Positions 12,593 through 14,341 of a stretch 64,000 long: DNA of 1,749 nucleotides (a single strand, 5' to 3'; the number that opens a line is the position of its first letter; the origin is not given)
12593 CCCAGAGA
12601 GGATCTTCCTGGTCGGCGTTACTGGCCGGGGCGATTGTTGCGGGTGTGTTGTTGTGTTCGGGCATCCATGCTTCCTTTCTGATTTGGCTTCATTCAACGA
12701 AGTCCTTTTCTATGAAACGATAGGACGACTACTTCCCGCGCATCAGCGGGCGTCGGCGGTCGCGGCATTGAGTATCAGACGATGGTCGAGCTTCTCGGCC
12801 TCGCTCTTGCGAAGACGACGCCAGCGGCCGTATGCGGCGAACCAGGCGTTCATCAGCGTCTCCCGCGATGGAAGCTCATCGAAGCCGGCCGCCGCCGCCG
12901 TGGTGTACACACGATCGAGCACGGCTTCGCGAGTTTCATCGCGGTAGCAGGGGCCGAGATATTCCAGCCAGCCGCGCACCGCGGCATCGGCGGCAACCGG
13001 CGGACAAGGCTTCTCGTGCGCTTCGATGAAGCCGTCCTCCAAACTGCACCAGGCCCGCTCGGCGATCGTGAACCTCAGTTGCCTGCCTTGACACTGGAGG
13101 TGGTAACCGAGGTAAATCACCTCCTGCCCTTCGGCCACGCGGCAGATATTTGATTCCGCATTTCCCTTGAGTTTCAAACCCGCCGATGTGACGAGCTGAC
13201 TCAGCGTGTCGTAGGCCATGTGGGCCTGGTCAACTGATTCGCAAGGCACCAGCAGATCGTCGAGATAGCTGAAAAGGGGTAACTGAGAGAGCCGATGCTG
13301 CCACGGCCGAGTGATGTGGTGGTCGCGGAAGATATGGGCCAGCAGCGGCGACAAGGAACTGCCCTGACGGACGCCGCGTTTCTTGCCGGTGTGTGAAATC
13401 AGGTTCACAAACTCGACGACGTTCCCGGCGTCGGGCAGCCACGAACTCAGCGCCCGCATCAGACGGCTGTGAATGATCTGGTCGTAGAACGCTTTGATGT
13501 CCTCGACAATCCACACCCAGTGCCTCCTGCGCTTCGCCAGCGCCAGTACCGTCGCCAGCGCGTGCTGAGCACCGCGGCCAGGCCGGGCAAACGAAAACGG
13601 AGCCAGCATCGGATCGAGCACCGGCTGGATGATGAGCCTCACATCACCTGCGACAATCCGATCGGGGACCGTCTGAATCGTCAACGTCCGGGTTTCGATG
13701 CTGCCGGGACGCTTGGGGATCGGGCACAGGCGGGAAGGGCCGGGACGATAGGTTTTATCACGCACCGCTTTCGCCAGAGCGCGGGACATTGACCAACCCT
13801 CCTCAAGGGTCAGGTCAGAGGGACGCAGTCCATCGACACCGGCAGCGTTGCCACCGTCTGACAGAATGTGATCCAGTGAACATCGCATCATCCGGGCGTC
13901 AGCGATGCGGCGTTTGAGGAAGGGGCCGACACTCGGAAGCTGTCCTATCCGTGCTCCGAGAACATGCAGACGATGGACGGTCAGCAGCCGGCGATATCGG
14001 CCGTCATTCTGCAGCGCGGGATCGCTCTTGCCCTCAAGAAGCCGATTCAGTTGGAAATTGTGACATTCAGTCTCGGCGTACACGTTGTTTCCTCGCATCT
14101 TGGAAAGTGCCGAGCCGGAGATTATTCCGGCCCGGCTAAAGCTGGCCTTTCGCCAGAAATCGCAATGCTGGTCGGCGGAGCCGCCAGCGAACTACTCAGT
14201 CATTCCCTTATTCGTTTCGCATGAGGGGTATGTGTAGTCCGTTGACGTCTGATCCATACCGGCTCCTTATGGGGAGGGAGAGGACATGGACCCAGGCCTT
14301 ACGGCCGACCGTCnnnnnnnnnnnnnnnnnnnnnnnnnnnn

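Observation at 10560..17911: Candidate undescribed RT-based system: 9-gene co-directional cassette around a stand-alone group-II-like reverse transcriptase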

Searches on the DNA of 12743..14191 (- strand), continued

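Call 88: search_with_rna_model(model_id=R2, sources=[window, L001, L003, L004, L007, L011, L012, L016, L025, L015, L013, L006, L029, L020, L027, L030, L032, L024, L005, L026], max_evalue=0.05, make_alignment=true, show_alignments=9)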
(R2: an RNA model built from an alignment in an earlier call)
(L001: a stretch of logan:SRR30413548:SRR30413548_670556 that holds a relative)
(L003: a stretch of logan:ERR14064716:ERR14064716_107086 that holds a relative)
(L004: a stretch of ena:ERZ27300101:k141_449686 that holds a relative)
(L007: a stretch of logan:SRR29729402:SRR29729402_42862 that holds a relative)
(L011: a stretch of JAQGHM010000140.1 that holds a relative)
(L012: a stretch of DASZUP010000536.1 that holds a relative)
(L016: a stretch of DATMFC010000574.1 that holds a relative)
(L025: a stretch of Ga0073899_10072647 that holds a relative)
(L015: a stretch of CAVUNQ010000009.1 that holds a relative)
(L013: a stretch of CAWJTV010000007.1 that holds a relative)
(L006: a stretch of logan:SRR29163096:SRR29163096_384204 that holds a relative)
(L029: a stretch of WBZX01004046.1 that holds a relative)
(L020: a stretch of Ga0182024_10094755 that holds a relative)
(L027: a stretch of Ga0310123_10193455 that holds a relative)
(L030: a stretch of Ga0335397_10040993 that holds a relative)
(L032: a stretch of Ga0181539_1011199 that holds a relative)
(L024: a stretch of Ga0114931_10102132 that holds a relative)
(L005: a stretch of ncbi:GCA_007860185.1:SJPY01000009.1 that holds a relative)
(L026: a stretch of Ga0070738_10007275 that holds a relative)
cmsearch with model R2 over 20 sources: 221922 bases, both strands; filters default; matches with E-value up to 0.05: 9.
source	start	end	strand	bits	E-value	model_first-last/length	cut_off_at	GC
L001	7029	7122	+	90.1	2.2e-19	1-94/94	no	0.62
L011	3919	4012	+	88.3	5.7e-19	1-94/94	no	0.63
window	14095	14188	-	85.7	2.4e-18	1-94/94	no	0.62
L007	2459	2555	+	81.6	2.4e-17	1-94/94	no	0.69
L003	2340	2433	+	26.3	0.00036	1-94/94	no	0.63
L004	897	993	+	23.6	0.0016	1-94/94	no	0.53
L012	5597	5698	+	21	0.0065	1-94/94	no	0.67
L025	1917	2004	+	18.6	0.025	1-94/94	no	0.58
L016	5530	5624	+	18.1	0.033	1-94/94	no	0.52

Alignment A13: 9 matches aligned to the model, 139 columns, each read 5' to 3' on its own strand. Consensus structure (alignment columns), stored with it:
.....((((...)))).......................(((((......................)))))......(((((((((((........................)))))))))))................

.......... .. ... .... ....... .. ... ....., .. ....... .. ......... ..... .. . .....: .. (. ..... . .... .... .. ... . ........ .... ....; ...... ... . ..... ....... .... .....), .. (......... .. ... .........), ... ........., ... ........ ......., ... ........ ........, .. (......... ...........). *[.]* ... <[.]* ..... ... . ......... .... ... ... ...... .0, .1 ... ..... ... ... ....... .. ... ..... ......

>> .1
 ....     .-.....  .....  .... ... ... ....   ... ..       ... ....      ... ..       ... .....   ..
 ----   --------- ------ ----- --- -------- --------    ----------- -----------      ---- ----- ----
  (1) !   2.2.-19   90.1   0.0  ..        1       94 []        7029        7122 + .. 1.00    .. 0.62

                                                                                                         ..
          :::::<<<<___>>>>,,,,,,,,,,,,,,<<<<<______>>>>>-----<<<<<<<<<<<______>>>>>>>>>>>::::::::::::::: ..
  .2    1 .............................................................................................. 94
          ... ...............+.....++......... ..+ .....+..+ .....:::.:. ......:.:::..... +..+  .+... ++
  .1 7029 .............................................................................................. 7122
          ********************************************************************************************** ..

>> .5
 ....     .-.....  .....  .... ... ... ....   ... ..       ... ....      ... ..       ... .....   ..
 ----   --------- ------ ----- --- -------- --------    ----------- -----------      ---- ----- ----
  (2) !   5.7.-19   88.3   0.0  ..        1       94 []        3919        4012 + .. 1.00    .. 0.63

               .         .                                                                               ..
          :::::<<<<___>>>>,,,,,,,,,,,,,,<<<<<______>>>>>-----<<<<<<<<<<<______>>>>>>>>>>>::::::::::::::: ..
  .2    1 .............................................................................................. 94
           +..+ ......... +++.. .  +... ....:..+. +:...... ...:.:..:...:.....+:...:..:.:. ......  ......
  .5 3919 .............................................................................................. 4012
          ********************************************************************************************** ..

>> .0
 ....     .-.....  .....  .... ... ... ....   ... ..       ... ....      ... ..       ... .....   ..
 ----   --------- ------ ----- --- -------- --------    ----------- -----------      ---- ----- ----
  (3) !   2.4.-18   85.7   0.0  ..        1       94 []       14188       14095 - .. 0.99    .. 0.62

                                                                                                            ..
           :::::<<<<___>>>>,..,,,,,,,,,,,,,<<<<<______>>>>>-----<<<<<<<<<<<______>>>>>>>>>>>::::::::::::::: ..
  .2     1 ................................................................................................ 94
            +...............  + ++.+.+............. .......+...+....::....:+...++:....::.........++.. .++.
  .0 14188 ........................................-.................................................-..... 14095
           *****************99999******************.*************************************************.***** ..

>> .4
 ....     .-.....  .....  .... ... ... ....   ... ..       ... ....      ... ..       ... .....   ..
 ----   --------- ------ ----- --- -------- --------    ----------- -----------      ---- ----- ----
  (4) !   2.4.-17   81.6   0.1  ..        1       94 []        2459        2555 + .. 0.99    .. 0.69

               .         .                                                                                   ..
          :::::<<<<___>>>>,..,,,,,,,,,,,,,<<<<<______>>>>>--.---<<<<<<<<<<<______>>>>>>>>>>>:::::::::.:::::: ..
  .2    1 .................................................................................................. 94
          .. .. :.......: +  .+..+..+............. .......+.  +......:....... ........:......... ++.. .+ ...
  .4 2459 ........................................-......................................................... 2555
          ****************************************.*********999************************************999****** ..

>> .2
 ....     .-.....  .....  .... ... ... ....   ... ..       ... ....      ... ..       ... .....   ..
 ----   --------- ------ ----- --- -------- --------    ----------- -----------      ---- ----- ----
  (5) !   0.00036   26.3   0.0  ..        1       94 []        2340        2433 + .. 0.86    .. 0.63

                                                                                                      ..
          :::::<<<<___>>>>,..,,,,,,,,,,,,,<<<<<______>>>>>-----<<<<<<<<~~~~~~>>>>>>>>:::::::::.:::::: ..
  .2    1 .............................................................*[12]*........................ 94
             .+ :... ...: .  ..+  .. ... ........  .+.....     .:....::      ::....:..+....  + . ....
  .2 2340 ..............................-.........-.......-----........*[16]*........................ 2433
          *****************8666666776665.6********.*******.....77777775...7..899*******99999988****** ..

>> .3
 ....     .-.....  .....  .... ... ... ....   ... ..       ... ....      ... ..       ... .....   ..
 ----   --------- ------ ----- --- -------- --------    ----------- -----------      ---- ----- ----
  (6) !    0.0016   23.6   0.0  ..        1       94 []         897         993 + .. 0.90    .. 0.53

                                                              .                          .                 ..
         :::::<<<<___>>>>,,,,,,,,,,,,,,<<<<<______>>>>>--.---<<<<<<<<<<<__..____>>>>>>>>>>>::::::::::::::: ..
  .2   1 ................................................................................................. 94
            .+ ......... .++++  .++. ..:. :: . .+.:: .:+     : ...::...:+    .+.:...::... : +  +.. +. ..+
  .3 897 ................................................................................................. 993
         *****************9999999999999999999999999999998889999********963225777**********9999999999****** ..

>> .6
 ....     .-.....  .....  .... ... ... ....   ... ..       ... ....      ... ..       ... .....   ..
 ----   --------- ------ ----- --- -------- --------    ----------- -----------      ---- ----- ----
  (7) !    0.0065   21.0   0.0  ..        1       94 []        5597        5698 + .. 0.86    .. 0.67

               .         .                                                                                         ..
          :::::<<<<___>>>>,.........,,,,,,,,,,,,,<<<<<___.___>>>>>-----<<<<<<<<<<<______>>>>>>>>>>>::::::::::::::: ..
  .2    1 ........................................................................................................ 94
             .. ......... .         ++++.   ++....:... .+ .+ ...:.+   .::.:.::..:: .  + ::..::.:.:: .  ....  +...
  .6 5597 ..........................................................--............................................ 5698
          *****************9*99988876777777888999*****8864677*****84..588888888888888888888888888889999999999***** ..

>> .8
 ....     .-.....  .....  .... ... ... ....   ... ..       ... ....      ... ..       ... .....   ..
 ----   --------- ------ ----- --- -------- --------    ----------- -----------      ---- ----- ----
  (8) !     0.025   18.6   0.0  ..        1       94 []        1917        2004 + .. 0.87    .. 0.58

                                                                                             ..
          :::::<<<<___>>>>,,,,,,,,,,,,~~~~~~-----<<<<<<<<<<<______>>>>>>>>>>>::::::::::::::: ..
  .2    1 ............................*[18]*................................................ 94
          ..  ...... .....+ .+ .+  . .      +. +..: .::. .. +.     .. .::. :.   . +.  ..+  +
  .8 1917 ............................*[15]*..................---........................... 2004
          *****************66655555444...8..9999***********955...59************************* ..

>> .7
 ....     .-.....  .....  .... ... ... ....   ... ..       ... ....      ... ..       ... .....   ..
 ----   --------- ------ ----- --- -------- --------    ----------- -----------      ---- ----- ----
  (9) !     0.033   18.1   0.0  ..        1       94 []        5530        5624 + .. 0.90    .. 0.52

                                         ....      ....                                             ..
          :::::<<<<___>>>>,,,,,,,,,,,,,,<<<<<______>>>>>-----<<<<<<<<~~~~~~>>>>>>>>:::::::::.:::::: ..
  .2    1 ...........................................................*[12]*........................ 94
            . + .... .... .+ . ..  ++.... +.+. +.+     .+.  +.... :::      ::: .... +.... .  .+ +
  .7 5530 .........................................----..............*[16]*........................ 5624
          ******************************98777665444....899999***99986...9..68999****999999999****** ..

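Call 105: search_rna_families(sources=[L001, L003, L005, L009, L012, L013, L015, L026, L029, L007, L011, L004], threshold=gathering)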
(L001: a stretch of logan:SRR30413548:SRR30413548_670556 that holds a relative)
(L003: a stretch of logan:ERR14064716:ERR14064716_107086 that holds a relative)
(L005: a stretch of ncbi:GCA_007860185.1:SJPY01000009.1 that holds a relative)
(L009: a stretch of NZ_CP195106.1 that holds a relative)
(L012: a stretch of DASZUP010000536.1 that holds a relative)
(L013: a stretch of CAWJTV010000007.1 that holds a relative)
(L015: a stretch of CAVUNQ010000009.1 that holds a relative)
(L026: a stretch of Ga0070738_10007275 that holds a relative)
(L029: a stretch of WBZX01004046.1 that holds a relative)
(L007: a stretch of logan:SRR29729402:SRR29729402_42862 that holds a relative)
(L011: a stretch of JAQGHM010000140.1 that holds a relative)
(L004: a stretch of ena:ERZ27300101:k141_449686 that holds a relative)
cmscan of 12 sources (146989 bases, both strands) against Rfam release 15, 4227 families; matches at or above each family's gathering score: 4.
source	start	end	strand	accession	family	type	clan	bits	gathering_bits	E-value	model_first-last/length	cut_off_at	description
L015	249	320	+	RF00005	tRNA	Gene; tRNA;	CL00001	69.6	29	9.3e-13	1-71/71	no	tRNA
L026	724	794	+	RF00005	tRNA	Gene; tRNA;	CL00001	64.2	29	2.9e-11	1-71/71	no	tRNA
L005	5688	5816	-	RF01725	SAM-I-IV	Cis-reg; riboswitch;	CL00012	58.9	41.1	8.4e-07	1-99/99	no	SAM-I/IV (S-adenosyl methionine) riboswitch aptamer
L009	4379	4465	+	RF00005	tRNA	Gene; tRNA;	CL00001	52.3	29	5.4e-08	1-71/71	no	tRNA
